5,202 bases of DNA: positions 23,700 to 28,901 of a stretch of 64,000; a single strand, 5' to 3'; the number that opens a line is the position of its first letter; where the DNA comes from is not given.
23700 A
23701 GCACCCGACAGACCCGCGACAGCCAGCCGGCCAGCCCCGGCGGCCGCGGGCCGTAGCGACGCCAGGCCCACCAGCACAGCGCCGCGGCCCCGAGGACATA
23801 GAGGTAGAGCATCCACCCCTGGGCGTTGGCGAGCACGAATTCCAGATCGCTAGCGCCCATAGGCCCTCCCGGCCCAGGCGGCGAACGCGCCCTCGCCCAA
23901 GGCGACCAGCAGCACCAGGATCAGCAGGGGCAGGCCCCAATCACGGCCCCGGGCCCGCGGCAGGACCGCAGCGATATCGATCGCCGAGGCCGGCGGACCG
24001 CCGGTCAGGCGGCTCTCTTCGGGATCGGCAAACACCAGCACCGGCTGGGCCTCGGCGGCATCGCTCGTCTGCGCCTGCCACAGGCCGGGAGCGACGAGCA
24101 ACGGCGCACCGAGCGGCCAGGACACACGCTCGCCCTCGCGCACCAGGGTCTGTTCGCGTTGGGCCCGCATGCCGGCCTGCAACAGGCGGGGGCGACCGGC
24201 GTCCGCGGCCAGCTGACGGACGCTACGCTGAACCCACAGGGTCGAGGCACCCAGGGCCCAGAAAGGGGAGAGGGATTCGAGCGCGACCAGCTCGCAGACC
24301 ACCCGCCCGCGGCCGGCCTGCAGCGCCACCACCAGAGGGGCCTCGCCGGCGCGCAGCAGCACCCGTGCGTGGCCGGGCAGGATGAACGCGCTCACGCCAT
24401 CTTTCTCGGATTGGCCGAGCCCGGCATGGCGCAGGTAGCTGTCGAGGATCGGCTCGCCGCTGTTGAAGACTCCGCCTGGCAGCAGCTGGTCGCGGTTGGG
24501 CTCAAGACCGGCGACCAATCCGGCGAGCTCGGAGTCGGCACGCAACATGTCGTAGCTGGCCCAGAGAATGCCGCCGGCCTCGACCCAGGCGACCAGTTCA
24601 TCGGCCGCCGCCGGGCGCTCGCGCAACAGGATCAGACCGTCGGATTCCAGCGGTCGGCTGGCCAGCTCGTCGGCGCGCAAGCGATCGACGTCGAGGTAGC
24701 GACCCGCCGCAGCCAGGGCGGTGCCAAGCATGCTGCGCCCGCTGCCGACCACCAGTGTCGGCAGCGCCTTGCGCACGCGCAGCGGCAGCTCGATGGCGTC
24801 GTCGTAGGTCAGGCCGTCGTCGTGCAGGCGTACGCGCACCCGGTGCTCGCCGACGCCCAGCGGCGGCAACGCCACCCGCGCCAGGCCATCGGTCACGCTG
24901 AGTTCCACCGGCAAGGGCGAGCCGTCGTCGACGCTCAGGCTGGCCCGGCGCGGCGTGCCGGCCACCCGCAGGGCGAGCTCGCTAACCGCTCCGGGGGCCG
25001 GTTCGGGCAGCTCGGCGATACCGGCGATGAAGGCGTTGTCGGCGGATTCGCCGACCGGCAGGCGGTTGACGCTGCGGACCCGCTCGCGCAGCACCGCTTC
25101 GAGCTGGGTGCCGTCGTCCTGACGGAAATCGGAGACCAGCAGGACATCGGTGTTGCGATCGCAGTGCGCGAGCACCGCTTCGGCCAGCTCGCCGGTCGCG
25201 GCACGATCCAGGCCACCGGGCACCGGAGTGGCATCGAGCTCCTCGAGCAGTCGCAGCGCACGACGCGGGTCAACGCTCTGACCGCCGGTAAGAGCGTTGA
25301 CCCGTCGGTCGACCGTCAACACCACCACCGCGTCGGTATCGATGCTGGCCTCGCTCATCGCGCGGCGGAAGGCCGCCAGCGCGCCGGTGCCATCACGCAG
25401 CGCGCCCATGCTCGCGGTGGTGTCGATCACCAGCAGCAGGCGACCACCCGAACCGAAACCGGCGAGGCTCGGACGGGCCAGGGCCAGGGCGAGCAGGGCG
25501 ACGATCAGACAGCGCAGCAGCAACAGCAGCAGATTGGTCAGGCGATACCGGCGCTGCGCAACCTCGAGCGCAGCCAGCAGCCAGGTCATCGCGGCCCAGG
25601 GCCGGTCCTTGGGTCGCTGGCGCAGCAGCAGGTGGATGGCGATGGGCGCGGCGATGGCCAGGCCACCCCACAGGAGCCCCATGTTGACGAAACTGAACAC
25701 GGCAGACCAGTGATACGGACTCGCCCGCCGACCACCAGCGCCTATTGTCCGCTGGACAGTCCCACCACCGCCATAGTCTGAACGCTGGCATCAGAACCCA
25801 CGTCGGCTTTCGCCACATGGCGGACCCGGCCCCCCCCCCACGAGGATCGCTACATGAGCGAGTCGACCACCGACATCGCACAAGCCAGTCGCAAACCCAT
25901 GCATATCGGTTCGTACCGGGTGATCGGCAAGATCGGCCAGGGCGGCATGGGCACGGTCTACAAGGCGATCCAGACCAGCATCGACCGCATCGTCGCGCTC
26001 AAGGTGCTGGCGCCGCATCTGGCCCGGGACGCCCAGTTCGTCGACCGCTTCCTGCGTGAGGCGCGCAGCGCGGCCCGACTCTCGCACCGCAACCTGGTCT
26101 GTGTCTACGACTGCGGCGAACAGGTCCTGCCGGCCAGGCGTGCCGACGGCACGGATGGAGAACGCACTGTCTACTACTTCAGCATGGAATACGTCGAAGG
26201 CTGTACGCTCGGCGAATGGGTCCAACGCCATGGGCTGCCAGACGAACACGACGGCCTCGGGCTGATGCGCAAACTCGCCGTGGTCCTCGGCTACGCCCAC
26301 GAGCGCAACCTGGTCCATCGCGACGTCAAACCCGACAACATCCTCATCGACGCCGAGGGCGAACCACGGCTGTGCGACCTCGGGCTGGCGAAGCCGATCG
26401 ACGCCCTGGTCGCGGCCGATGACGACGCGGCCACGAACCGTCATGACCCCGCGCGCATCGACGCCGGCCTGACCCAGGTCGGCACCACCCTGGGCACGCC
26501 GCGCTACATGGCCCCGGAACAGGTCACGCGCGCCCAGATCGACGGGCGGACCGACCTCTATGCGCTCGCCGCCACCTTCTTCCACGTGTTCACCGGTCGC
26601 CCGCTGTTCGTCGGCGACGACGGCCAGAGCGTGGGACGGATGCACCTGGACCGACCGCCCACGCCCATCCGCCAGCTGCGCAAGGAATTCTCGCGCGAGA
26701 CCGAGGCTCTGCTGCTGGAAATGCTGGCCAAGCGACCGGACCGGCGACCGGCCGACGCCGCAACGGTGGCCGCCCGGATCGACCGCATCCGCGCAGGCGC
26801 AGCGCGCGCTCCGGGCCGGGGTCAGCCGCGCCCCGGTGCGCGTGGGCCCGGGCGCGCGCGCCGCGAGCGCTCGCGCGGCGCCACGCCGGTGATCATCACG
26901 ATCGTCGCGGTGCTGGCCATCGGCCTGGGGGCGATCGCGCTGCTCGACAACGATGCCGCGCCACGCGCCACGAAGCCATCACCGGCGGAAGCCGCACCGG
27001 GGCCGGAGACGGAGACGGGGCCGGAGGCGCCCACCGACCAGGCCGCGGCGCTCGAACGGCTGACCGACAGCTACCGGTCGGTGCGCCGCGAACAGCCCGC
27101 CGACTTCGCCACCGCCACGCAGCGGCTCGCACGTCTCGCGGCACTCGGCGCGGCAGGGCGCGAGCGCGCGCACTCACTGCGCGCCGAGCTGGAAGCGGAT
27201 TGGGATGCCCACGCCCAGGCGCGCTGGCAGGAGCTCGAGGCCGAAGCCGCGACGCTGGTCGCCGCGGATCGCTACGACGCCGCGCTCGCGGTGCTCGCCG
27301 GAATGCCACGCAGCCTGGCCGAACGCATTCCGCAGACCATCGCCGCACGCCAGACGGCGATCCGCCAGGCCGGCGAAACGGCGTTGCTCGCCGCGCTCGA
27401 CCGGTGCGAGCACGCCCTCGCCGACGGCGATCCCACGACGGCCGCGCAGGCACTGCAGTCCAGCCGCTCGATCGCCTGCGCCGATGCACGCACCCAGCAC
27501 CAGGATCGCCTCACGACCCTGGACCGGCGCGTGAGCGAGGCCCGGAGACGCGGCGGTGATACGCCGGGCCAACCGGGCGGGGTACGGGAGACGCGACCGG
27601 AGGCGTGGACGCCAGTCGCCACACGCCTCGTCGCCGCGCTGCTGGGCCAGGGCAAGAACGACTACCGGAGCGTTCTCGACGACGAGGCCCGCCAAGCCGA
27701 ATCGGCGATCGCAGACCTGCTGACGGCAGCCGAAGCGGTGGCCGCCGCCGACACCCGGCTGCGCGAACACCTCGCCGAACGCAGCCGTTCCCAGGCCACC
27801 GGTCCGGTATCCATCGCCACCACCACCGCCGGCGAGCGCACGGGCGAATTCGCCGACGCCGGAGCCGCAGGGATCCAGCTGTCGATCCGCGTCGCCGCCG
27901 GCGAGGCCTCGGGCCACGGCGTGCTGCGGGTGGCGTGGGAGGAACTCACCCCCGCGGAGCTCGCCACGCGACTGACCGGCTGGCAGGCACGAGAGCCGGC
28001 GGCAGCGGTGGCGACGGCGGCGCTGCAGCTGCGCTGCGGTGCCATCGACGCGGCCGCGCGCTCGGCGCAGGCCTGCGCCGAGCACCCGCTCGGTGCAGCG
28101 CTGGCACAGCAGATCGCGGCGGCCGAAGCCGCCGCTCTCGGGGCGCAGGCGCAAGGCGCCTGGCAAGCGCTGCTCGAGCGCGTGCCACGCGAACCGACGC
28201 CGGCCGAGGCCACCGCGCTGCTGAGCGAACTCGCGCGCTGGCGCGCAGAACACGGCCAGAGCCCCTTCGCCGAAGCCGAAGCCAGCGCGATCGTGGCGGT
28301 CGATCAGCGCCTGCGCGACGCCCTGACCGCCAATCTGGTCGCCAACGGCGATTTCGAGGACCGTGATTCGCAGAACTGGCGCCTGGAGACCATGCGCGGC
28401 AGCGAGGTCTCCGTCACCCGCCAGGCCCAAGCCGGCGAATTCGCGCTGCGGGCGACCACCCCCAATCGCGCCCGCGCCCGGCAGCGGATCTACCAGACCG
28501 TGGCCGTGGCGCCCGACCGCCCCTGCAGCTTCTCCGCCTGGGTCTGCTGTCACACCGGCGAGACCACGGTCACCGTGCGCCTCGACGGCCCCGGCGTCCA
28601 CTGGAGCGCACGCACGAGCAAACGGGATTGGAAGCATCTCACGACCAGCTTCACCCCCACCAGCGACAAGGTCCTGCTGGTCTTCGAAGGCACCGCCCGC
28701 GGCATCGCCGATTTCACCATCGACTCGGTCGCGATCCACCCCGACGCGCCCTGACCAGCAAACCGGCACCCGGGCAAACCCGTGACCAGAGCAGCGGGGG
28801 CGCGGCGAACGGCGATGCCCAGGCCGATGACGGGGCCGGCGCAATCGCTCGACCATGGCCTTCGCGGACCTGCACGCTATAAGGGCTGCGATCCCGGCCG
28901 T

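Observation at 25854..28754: Transmembrane Hanks-type Ser/Thr kinase whose extracytoplasmic domain ends in a CBM4_9-like carbohydrate-binding module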

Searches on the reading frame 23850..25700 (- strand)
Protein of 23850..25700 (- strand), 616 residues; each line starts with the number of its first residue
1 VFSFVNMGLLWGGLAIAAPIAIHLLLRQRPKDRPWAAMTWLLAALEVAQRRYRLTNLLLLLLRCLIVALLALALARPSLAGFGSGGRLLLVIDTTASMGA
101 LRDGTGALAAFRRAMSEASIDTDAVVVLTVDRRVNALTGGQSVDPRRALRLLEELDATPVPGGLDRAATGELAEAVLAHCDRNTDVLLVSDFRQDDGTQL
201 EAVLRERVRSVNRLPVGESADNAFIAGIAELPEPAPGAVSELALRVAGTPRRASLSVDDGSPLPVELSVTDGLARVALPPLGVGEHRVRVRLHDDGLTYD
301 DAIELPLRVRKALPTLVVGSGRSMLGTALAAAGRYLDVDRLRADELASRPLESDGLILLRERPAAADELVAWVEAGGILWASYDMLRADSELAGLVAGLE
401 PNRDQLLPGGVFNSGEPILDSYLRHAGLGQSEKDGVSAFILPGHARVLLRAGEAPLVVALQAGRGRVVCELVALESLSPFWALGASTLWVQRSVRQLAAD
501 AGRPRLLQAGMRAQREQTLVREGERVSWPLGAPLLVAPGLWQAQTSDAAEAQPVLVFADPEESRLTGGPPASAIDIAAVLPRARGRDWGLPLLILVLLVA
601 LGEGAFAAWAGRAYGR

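Call 7: search_protein_families(library=pfam, proteins=[window:23850-25700:-], max_evalue=0.01)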
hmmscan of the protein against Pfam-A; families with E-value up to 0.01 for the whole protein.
window:23850-25700:- (616 aa): 2 families
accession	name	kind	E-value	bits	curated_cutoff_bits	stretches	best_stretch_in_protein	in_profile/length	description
PF07584.16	BatA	-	2.8e-17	63.3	25.9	1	1-77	1-77/77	Aerotolerance regulator N-terminal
PF13519.12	VWA_2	-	0.00022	22.2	27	1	88-192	1-106/107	von Willebrand factor type A domain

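Call 69: search_protein_families(library=ncbifam, proteins=[window:23850-25700:-], max_evalue=0.01)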
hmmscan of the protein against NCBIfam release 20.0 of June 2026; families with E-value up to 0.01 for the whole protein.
window:23850-25700:- (616 aa): 1 family
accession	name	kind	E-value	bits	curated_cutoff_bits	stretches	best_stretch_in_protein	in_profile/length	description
TIGR02226.1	two_anch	domain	3.5e-19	68.9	23.05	1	3-79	2-78/82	N-terminal double-transmembrane domain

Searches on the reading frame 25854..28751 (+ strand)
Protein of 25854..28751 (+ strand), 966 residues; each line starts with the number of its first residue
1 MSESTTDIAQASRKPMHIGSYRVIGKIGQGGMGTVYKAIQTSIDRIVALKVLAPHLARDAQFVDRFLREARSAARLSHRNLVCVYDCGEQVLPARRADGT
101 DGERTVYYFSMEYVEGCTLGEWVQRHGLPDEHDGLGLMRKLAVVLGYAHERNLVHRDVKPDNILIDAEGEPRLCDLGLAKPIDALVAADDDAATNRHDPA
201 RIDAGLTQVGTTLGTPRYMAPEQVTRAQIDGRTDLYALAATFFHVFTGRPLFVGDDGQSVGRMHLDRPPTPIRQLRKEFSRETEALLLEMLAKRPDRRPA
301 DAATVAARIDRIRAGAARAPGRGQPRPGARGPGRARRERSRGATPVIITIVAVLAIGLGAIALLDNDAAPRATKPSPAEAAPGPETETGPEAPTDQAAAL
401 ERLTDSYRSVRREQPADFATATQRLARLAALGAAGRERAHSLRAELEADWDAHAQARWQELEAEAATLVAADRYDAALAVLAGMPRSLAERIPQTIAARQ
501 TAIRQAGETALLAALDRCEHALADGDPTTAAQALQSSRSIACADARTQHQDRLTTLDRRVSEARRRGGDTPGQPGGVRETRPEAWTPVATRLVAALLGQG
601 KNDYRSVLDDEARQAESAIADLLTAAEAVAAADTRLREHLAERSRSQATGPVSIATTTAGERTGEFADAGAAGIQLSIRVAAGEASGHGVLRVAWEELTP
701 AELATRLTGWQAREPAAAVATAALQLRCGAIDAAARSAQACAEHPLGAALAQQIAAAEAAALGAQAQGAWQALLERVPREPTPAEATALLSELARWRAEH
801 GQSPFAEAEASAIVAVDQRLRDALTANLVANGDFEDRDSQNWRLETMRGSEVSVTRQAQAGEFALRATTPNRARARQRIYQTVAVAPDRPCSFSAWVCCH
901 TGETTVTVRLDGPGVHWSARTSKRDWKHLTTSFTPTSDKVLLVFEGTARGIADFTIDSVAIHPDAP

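Call 4: search_protein_families(library=pfam, proteins=[window:25854-28751:+], max_evalue=10)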
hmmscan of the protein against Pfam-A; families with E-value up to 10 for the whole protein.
window:25854-28751:+ (966 aa): 7 families
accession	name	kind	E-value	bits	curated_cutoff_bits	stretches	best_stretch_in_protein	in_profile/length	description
PF00069.31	Pkinase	-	2.5e-44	152.1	31.7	1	21-300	1-253/263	Protein kinase domain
PF07714.23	PK_Tyr_Ser-Thr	-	3.8e-18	66.1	23.1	1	25-299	5-249/258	Protein tyrosine and serine/threonine kinase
PF02018.23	CBM_4_9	-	1.1e-07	32.7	25.9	1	826-946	1-131/136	Carbohydrate binding domain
PF00629.30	MAM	-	0.017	15.4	26.4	1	837-960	16-151/158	MAM domain, meprin/A5/mu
PF03109.22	ABC1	-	0.038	13.6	22.9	1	111-183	147-218/244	ABC1 atypical kinase-like domain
PF21063.2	Reovirus_L2_GTase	-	0.22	11.2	27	1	396-450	133-187/247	Reovirus core-spike protein lambda-2 (L2), GTase domain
PF14361.12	RsbRD_N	-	3.9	8.6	24.3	1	759-804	34-85/104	RsbT co-antagonist protein rsbRD N-terminal domain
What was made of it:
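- On Hanks-type (eukaryotic-like) Ser/Thr protein kinase, Pfam PF00069: 152.1 bits against 31.7, aa 21-300 (call 4)
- CBM_4_9 scores above the gathering threshold (call 4). Pfam MAM gives a weak hit, E 5.6e-4 (call 4).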

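Call 5: search_protein_families(library=ncbifam, proteins=[window:25854-28751:+], max_evalue=10)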
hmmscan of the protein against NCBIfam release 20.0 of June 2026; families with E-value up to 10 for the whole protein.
window:25854-28751:+ (966 aa): 16 families
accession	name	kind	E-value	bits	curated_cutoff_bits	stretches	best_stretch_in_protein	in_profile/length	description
NF033483.0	PknB_PASTA_kin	equivalog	1.1e-74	252.5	450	1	20-316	8-272/563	Stk1 family PASTA domain-containing Ser/Thr kinase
NF052427.1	StpK7MSMEG_1200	equivalog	4e-47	161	900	1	17-382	5-335/601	serine/threonine protein kinase StpK7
NF009651.0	PRK13184.1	equivalog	1.5e-34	119.2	839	1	19-298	2-276/932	serine/threonine-protein kinase PknD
NF047741.1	antiphage_MADS6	equivalog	2.6e-29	102.2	460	2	102-324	268-472/612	methylation-associated defense system protein kinase MAD6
NF038150.1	lanthi_synth_IV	equivalog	1.1e-24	86.8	650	1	13-325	183-469/851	class IV lanthionine synthetase LanL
TIGR03903.1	TOMM_kin_cyc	equivalog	1.6e-24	85.9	705.75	1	46-316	5-251/1267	TOMM system kinase/cyclase fusion protein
NF053615.1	SerThrKinAfsKStmc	equivalog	1.1e-17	64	1300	1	13-284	7-244/809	protein serine/threonine kinase AfsK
NF033442.0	BREX_PglW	equivalog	3.1e-10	38.4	990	1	133-250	313-426/1391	BREX system serine/threonine kinase PglW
NF038151.1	lanthi_synth_III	equivalog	1.9e-07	29.9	575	1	15-184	216-388/833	class III lanthionine synthetase LanKC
NF058632.1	SerThrKinPrkT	equivalog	2e-07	30.3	280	1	19-168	21-153/322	serine/threonine protein kinase PrkT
NF043056.1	T4SS_LegK1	equivalog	2.2e-05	23.2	550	1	149-237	206-275/516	Dot/Icm T4SS effector kinase LegK1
TIGR03724.2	arch_bud32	equivalog_domain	2.9e-05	23.7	125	1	109-181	70-133/193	KEOPS complex kinase/ATPase Bud32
NF011463.0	PRK14879.1-4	equivalog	3.4e-05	23.4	188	1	111-180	97-161/237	Kae1-associated kinase Bud32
NF011464.0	PRK14879.1-7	equivalog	0.0018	18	246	1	109-188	83-158/221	Kae1-associated kinase Bud32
NF007174.0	PRK09605.1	equivalog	0.028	12.9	447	1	109-183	413-477/535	bifunctional N(6)-L-threonylcarbamoyladenine synthase/serine/threonine protein kinase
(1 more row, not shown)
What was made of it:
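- Closest known: PASTA-domain Hanks kinases. Same: The kinase domain matches NF033483 at E 1.1e-74 (call 5).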

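Call 10: find_related_loci(query=window:25854-28751:+, collection=genome_contigs, flank=8000)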
Query window:25854-28751:+ (966 aa) in genome_contigs; peptide patterns used: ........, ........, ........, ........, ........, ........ (x = any residue, [..] = any of these).
599 stretches matched a pattern (row limit reached: there are more); 556 encode a relative of the query (tblastn E <= 1e-3); the best 80 are kept; 80 distinct loci.
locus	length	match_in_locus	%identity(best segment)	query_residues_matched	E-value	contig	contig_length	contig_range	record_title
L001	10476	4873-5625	37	18-298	2e-49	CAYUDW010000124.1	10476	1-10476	MAG TPA_asm: uncultured candidatus Brocadiaceae bacterium isolate SRP068000_co1_552 genome assembly, contig: NODE_11970_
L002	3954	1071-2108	32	18-384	7e-50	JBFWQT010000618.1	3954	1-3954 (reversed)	MAG: Planctomycetota bacterium isolate CA_2019_TPBF_19 NODE_86780_length_3954_cov_4.097727_TPBF, whole genome shotgun se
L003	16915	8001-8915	34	19-335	2e-48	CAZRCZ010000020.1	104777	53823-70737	MAG TPA_asm: uncultured Candidatus Sumerlaeota bacterium isolate SRP273308_co1_93 genome assembly, contig: NODE_201_leng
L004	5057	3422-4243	36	19-328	1e-48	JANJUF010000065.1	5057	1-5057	MAG: Gemmatimonadaceae bacterium isolate RX3_metabat.bin.33 RX3_k141_266885, whole genome shotgun sequence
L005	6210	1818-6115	34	17-322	2e-48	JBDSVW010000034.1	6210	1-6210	MAG: Gemmatimonadaceae bacterium isolate cluster1_bin.613 k127_15403667, whole genome shotgun sequence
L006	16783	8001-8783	37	19-311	6e-48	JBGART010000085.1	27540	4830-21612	MAG: Myxococcaceae bacterium isolate MAG_MBR_H10.11 MBRH10-11_opera_contig_6071, whole genome shotgun sequence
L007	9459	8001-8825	35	8-314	1e-47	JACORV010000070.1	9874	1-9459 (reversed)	MAG: Gemmatimonadetes bacterium isolate NC_groundwater_1_Ag_B-0.1um_70_44 B2_S2_coassemblyk141_1602850, whole genome sho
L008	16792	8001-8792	39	19-313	6e-47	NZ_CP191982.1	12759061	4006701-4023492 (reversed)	Nonomuraea sp. CA-141351 chromosome, complete genome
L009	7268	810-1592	37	21-309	4e-47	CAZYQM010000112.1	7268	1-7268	MAG TPA_asm: uncultured Gemmatimonas sp. isolate binchicken_co315_20 genome assembly, contig: NODE_5412_length_7268_cov_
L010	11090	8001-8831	36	23-325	1e-46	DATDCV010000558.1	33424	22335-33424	MAG TPA_asm: Verrucomicrobiia bacterium isolate SMAG_U157 k141_133643, whole genome shotgun sequence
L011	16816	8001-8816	33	18-331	3e-46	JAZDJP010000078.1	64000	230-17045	MAG: Planctomycetota bacterium isolate MEGAHIT-group-0.494 k141_3513213, whole genome shotgun sequence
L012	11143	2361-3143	38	18-306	3e-46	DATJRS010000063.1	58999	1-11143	MAG TPA_asm: Solirubrobacteraceae bacterium isolate SMAG_U14973 k141_3539920, whole genome shotgun sequence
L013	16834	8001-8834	33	9-321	6e-46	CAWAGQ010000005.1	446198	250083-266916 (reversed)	MAG: uncultured Gemmatimonadaceae bacterium isolate MFD04944.bin.2.100 genome assembly, contig: contig_37195, whole geno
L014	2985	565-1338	37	21-314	1e-46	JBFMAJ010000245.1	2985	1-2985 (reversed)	MAG: Nitrospirota bacterium isolate MAG135 MAG135_245, whole genome shotgun sequence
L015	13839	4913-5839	34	18-342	1e-45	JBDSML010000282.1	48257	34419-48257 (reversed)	MAG: Gemmatimonadaceae bacterium isolate cluster1_bin.392 k127_10196862, whole genome shotgun sequence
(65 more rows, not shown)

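Call 23: find_encoding_contigs(protein=window:25854-28751:+, flank=3000, max_places=3)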
Protein window:25854-28751:+ (966 aa): 2 contigs read that carry it; 1 place shown.
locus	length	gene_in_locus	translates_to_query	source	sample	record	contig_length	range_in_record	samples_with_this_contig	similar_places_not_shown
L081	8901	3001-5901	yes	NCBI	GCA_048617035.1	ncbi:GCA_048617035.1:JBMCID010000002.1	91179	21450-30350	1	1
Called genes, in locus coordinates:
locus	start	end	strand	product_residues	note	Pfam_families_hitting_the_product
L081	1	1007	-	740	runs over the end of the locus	-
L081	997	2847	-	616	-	PF07584:BatA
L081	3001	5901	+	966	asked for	PF00069:Pkinase, PF07714:PK_Tyr_Ser-Thr, PF02018:CBM_4_9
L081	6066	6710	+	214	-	-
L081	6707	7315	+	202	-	PF06041:DUF924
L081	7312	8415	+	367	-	-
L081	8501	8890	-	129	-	-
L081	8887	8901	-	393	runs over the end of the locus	PF00005:ABC_tran, PF17912:OB_MalK (weak)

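Call 65: search_protein_families(library=pfam, alignment_id=A3, max_evalue=0.001)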
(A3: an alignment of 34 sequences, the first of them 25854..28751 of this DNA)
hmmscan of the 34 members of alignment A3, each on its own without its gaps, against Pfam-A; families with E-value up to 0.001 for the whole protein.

A. member 1, window:25854-28751:+ (966 aa): 3 families
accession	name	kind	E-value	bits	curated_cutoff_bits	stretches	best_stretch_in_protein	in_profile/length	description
PF00069.31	Pkinase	-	2.5e-44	152.1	31.7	1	21-300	1-253/263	Protein kinase domain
PF07714.23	PK_Tyr_Ser-Thr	-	3.8e-18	66.1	23.1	1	25-299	5-249/258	Protein tyrosine and serine/threonine kinase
PF02018.23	CBM_4_9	-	1.1e-07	32.7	25.9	1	826-946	1-131/136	Carbohydrate binding domain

B. families by the number of members that match (of 34 scanned): 22 families
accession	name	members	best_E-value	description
PF00069.31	Pkinase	34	1.8e-56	Protein kinase domain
PF07714.23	PK_Tyr_Ser-Thr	32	3.1e-36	Protein tyrosine and serine/threonine kinase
PF03109.22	ABC1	17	9.7e-08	ABC1 atypical kinase-like domain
PF17667.7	Pkinase_fungal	15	9e-07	Fungal protein kinase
PF02018.23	CBM_4_9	12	2.6e-14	Carbohydrate binding domain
PF01636.29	APH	8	1.9e-07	Phosphotransferase enzyme family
PF13385.13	Laminin_G_3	7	1.4e-36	Concanavalin A-like lectin/glucanases superfamily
PF03781.23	FGE-sulfatase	3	6.1e-45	Sulfatase-modifying factor enzyme 1-like domain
PF24681.1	Kelch_KLHDC2_KLHL20_DRC7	3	9.6e-18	KLHDC2/KLHL20/DRC7 Kelch-repeats domain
PF00059.27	Lectin_C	3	4.7e-15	Lectin C-type domain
PF24981.1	Beta-prop_ATRN-LZTR1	3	2.8e-12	Attractin/LZTR1 beta-propeller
PF13415.12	Kelch_3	3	6.5e-12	Galactose oxidase, central domain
PF13418.12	Kelch_4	3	7.4e-09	Galactose oxidase, central domain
PF14531.12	Kinase-like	3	1.7e-06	Kinase-like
PF01344.31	Kelch_1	2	1.8e-08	Kelch motif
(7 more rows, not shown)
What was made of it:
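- Closest known: Planctomycetota transmembrane STKs with periplasmic lectin-type domains. Same: Relatives of this protein carry exactly those heads (call 65).
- Closest known: Plant lectin and malectin-like receptor kinases. Same: The bacterial family shows the same set of head types (call 65).
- Some family members carry Kelch propellers as heads, a fold used more for protein binding than for glycans (call 65). Head swapping among otherwise homologous receptors (call 65) is what one expects of a specificity-determining sensor.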

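Call 84: list_cluster_members(proteins=[window:25854-28751:+, window:60170-62254:-, window:18348-19595:-])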
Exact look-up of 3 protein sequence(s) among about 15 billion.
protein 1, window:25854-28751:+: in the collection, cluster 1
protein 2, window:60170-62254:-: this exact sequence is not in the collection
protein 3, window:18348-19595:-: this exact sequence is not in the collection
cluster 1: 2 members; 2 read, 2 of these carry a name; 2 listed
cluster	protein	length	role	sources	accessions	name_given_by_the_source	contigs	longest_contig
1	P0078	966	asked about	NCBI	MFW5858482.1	MAG: protein kinase domain-containing protein [Planctomycetota bacterium]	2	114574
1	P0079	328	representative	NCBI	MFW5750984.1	MAG: serine/threonine-protein kinase, partial [Planctomycetota bacterium]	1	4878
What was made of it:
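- Checked: NCBI calls the identical gene, MFW5858482.1 (calls 23, 84).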
